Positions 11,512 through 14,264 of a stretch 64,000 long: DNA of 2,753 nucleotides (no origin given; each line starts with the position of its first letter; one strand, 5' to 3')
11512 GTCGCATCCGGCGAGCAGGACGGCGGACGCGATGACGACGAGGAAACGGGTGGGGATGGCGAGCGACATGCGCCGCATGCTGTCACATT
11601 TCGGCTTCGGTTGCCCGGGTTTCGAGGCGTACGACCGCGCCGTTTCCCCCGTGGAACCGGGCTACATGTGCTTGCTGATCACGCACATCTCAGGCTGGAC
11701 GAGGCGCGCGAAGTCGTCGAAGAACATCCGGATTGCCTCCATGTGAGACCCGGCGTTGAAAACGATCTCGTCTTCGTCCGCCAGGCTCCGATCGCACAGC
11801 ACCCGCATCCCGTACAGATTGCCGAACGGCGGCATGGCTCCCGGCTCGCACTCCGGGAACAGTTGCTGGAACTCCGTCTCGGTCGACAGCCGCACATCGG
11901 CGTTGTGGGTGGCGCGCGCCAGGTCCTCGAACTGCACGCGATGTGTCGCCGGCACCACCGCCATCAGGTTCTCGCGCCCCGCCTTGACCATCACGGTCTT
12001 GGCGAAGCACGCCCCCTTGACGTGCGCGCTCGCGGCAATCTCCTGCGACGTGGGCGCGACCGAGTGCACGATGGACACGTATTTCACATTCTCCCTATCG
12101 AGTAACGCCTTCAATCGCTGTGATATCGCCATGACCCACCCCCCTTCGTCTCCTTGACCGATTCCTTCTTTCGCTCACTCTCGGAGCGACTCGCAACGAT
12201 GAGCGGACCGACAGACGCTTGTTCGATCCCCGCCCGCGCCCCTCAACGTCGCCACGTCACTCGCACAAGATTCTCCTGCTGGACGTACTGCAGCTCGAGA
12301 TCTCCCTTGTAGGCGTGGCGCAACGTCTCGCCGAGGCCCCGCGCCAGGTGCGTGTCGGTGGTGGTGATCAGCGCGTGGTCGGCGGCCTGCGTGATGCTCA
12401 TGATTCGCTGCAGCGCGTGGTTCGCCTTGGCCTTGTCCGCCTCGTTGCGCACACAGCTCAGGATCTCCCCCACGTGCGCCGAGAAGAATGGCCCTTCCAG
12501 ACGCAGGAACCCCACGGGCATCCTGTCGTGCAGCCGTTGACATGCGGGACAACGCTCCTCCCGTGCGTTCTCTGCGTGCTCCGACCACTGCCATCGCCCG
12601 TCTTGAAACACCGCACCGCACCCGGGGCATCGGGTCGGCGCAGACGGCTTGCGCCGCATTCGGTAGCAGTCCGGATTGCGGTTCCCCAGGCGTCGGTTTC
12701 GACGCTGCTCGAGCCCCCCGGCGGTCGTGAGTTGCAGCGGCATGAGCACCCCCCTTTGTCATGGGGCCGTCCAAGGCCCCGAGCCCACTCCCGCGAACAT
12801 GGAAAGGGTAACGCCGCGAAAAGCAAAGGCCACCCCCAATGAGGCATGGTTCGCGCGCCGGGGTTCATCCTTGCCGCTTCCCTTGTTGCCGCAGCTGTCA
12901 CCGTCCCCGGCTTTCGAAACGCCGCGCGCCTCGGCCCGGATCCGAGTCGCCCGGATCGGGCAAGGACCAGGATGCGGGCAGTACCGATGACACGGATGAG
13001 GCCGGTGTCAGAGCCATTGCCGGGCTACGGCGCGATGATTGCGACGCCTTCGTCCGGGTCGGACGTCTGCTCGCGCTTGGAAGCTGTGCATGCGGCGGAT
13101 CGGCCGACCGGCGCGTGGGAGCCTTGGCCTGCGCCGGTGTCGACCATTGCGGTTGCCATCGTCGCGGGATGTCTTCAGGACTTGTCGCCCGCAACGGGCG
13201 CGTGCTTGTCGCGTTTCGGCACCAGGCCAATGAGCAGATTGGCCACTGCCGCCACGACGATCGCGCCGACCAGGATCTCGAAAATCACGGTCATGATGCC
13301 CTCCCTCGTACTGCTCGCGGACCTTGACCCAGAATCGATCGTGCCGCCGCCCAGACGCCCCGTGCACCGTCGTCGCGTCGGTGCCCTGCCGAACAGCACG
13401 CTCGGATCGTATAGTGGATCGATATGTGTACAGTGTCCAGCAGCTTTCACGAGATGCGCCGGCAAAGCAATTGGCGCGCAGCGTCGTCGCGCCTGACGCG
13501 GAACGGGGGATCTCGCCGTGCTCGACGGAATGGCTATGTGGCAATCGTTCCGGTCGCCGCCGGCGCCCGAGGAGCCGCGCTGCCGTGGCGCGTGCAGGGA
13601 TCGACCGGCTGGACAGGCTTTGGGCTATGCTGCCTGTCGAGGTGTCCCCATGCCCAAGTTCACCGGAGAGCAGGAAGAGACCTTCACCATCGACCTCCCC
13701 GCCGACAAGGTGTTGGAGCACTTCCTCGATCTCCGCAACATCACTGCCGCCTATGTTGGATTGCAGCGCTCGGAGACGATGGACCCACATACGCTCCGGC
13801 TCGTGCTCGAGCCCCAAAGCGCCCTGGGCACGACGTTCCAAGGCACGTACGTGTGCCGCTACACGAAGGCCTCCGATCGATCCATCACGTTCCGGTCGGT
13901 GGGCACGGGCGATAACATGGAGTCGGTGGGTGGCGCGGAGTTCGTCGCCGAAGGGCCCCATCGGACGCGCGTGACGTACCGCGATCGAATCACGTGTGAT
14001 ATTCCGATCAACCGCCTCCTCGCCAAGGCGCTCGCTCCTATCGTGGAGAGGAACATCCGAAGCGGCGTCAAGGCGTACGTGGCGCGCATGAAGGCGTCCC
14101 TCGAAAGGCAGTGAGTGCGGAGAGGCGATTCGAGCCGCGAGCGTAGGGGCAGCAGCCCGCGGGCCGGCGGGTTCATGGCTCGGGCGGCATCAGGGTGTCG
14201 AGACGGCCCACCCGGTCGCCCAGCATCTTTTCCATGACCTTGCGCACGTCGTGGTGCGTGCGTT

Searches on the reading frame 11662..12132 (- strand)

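Call 3: search_protein_families(library=pfam, proteins=[window:11662-12132:-], max_evalue=0.01)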
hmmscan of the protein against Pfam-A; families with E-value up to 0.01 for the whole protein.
window:11662-12132:- (156 aa): 1 family
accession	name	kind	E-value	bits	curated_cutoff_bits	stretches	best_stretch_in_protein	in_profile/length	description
PF04073.20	tRNA_edit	-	2.8e-25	89.2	25.5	1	23-144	1-123/123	Aminoacyl-tRNA editing domain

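Call 4: search_protein_families(library=ncbifam, proteins=[window:11662-12132:-], max_evalue=0.01)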
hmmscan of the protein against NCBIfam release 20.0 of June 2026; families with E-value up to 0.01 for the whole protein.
window:11662-12132:- (156 aa): 2 families
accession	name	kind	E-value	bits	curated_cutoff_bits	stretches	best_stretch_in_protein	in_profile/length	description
TIGR00011.1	YbaK_EbsC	equivalog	1.2e-11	44.6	153.25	1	9-152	5-151/152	Cys-tRNA(Pro) deacylase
NF006625.0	PRK09194.1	equivalog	7.3e-06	25.1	558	1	25-129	256-359/559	proline--tRNA ligase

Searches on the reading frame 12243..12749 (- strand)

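Call 3: search_protein_families(library=pfam, proteins=[window:12243-12749:-], max_evalue=0.01)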
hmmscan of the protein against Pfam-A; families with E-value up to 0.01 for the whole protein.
window:12243-12749:- (168 aa): 0 families

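Call 4: search_protein_families(library=ncbifam, proteins=[window:12243-12749:-], max_evalue=0.01)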
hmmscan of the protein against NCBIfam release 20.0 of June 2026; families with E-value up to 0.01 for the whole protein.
window:12243-12749:- (168 aa): 2 families
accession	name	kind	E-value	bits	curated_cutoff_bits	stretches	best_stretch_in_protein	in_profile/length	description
NF040826.1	lxa_BCAM0308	equivalog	5.1e-55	185.4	100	1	16-168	1-153/153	BCAM0308 family protein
NF041911.1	HVO_0649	equivalog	0.001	18.9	70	1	30-76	13-61/65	HVO_0649 family zinc finger protein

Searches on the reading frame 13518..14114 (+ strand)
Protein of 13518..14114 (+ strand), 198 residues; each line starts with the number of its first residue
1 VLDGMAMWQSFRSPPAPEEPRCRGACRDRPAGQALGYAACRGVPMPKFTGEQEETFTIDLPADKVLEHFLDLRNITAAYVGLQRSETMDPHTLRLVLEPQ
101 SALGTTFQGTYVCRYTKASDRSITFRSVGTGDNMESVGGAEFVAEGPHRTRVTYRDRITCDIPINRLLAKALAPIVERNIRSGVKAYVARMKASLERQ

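Call 3: search_protein_families(library=pfam, proteins=[window:13518-14114:+], max_evalue=0.01)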
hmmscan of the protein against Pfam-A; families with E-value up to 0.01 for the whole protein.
window:13518-14114:+ (198 aa): 2 families
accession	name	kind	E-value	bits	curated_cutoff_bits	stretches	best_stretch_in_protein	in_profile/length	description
PF10604.15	Polyketide_cyc2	-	2.4e-08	34.8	27.4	1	53-191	5-141/142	Polyketide cyclase / dehydrase and lipid transport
PF06240.19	COXG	-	7.6e-05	22.9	22.2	1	56-182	3-130/140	Carbon monoxide dehydrogenase subunit G (CoxG)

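Call 4: search_protein_families(library=ncbifam, proteins=[window:13518-14114:+], max_evalue=0.01)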
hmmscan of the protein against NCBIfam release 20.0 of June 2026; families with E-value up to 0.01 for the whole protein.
window:13518-14114:+ (198 aa): 0 families
